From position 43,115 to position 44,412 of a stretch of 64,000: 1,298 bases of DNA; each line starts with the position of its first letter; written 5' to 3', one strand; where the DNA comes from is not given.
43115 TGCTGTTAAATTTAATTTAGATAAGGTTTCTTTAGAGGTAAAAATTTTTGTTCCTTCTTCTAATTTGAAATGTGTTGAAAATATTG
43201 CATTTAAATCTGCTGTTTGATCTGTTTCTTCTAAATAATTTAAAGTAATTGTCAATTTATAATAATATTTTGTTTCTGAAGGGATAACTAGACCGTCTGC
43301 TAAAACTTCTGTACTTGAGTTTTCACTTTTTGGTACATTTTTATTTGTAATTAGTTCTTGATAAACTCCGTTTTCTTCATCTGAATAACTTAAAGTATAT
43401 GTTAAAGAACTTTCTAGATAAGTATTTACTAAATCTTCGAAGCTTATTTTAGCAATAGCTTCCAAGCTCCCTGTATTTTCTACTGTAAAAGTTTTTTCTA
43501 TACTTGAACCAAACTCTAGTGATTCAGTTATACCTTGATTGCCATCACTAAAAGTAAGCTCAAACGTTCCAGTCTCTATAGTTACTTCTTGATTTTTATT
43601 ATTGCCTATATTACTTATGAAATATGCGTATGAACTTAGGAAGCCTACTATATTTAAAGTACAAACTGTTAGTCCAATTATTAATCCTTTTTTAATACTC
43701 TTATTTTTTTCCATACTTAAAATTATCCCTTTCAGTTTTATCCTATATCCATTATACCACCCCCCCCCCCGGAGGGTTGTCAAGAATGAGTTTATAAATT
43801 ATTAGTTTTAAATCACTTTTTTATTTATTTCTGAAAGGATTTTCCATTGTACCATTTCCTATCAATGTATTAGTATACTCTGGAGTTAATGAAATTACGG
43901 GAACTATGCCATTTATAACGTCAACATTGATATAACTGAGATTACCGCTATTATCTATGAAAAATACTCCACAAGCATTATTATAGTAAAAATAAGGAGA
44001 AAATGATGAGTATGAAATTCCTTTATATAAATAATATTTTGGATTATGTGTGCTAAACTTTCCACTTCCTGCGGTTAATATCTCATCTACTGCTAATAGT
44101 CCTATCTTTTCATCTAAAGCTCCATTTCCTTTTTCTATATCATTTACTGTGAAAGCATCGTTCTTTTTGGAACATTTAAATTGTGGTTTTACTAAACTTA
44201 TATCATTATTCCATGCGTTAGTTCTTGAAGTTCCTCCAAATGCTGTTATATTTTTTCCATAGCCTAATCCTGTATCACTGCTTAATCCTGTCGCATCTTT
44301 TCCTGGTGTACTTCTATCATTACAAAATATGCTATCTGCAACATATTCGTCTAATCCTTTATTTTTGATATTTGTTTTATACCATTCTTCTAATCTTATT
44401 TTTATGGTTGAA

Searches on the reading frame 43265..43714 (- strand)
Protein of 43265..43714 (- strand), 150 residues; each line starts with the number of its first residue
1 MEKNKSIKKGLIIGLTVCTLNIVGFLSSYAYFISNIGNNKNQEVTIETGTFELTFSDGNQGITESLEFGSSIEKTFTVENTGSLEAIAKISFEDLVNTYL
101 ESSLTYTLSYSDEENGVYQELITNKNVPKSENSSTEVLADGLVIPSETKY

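Call 59: find_homologous_proteins(query=window:43265-43714:-, max_evalue=1e-20)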
Query window:43265-43714:- (150 aa): 1 proteins with E <= 1e-20 among 19 candidates.
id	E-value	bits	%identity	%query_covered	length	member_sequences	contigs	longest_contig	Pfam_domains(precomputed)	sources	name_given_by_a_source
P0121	1.5e-22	98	46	81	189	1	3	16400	PF12389.14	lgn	-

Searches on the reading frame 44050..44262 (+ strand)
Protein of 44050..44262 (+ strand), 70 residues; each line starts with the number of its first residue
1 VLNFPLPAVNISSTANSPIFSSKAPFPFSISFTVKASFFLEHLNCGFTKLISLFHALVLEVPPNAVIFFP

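Call 33: find_encoding_contigs(protein=window:44050-44262:+, flank=3000, max_places=10)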
Protein window:44050-44262:+ (70 aa): 2 contigs read that carry it; 2 places shown.
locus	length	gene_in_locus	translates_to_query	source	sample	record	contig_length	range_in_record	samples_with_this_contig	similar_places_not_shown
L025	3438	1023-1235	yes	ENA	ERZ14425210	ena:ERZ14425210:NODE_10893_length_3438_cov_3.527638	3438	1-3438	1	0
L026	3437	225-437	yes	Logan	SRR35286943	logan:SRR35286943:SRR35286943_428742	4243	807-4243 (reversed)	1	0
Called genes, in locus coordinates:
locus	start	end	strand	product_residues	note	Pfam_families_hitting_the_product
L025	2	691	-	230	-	?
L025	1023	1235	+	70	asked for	-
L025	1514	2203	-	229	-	PF04542:Sigma70_r2, PF08281:Sigma70_r4_2 (faint), PF04545:Sigma70_r4, PF01381:HTH_3 (weak)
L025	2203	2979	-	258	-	PF03419:Peptidase_U4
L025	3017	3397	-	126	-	-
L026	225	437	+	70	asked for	-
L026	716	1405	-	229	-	PF04542:Sigma70_r2, PF08281:Sigma70_r4_2 (faint), PF04545:Sigma70_r4, PF01381:HTH_3 (weak)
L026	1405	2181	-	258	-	PF03419:Peptidase_U4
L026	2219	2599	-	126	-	-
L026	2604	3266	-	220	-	PF01746:tRNA_m1G_MT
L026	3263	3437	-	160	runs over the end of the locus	PF01782:RimM, PF05239:PRC (weak), PF24986:PRC_RimM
